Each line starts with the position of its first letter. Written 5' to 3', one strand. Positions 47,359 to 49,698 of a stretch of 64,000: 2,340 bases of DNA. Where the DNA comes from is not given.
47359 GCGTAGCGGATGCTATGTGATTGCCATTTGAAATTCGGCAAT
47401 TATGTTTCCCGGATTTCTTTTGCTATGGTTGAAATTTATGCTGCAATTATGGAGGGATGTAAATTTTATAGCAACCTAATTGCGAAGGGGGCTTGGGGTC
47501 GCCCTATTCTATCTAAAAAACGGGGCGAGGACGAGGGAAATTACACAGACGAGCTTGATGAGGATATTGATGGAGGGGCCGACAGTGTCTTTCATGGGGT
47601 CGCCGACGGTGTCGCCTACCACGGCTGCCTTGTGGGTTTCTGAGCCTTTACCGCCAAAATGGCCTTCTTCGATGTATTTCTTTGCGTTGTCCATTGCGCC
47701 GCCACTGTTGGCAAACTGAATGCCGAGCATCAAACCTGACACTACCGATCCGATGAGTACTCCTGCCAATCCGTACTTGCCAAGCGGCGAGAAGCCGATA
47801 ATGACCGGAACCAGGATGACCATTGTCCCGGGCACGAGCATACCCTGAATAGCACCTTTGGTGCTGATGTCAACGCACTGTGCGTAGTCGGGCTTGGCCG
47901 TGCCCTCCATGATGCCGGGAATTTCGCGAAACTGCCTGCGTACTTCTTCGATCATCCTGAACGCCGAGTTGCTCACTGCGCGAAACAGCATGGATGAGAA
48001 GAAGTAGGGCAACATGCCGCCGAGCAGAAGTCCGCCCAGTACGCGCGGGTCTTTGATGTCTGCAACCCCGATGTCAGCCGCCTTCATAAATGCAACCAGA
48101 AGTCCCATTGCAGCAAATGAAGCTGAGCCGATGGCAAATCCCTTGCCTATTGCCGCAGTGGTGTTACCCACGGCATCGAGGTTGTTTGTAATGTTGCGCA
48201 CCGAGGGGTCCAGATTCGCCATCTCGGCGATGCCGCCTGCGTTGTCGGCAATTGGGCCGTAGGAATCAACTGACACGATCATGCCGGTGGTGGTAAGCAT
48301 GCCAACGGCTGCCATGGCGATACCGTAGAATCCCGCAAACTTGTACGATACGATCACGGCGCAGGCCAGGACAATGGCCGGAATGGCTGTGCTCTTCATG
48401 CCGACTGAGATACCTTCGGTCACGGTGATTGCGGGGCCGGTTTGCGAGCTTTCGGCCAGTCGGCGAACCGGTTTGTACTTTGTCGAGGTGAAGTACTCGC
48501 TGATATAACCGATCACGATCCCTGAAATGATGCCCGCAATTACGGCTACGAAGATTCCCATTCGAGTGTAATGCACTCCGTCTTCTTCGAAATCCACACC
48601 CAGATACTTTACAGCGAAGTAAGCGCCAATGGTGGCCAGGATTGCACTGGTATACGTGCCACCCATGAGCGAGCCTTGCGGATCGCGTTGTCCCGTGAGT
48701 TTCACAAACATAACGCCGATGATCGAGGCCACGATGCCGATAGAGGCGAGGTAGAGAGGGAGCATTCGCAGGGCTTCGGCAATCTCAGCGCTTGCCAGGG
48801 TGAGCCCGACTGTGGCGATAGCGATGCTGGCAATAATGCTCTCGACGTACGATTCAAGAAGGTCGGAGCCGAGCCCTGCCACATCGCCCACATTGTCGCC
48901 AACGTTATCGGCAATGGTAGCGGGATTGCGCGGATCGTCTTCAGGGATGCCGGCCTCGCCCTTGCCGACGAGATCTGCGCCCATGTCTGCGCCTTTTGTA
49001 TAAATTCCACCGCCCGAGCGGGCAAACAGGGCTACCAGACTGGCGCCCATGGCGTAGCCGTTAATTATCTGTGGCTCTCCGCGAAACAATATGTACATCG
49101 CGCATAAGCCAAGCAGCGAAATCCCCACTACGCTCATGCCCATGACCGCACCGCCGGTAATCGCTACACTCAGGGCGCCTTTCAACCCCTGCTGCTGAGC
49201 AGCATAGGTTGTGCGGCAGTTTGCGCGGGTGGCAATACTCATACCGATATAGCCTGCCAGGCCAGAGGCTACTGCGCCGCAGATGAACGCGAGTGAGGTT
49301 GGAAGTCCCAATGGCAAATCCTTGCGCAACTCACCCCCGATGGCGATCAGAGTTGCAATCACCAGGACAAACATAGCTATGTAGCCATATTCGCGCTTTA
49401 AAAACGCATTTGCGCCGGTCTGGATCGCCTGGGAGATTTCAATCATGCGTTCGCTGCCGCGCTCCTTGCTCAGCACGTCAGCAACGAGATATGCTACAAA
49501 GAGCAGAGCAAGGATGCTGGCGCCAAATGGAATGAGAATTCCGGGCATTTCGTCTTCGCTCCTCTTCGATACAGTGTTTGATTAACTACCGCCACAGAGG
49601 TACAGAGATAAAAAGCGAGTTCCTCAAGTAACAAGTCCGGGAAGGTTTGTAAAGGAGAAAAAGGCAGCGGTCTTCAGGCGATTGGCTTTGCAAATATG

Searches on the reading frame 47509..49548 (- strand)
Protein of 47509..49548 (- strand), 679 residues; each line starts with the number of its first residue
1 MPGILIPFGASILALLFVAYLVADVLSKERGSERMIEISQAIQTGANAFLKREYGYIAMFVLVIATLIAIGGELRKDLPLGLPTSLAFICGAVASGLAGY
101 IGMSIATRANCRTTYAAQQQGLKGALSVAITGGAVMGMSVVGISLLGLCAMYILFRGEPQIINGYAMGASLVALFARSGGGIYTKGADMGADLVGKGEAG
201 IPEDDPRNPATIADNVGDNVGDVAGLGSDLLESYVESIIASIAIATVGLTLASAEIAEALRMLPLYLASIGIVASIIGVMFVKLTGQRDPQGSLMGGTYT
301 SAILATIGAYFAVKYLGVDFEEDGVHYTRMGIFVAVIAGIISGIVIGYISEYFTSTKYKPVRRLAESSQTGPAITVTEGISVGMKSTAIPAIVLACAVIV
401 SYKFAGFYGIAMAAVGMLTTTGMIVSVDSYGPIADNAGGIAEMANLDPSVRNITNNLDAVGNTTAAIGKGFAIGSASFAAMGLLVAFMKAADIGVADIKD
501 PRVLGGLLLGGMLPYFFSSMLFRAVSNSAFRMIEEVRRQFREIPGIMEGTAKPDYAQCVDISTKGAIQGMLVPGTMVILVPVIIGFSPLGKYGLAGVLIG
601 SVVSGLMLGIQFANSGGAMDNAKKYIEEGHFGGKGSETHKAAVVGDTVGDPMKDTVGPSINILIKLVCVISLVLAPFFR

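Call 60: find_homologous_proteins(query=window:47509-49548:-, max_evalue=1e-30)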
Query window:47509-49548:- (679 aa): 8000 proteins with E <= 1e-30 among 8000 candidates; the best 120 are listed.
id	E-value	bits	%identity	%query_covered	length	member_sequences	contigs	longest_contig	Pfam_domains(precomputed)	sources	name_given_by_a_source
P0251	0.0e+0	1385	95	100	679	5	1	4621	PF03030.22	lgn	-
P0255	0.0e+0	1048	72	100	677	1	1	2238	PF03030.22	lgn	-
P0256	0.0e+0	1032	72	99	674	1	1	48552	PF03030.22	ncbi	ncbi:MAG: sodium-translocating pyrophosphatase [bacterium]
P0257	0.0e+0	1028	71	100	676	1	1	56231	PF03030.22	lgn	-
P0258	0.0e+0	1019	71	100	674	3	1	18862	PF03030.22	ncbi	-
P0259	0.0e+0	1018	71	99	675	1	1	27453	PF03030.22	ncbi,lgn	ncbi:MAG: sodium-translocating pyrophosphatase [bacterium]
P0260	0.0e+0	1017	72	99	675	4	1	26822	PF03030.22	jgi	jgi:K(+)-stimulated pyrophosphate-energized sodium pump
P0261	0.0e+0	1016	71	100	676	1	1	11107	PF03030.22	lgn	-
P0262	0.0e+0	1015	71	99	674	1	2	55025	PF03030.22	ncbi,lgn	-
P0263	0.0e+0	1014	72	99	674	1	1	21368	PF03030.22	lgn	-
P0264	0.0e+0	1014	72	99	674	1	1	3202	PF03030.22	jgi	jgi:K(+)-stimulated pyrophosphate-energized sodium pump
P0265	0.0e+0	1014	71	98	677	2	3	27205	PF03030.22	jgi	-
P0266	0.0e+0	1014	72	99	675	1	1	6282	PF03030.22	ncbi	-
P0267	0.0e+0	1013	71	99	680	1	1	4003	PF03030.22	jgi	jgi:K(+)-stimulated pyrophosphate-energized sodium pump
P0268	0.0e+0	1011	72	100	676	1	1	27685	PF03030.22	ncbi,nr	ncbi:sodium-translocating pyrophosphatase [candidate division KSB1 bacterium]|nr:sodium-translocatin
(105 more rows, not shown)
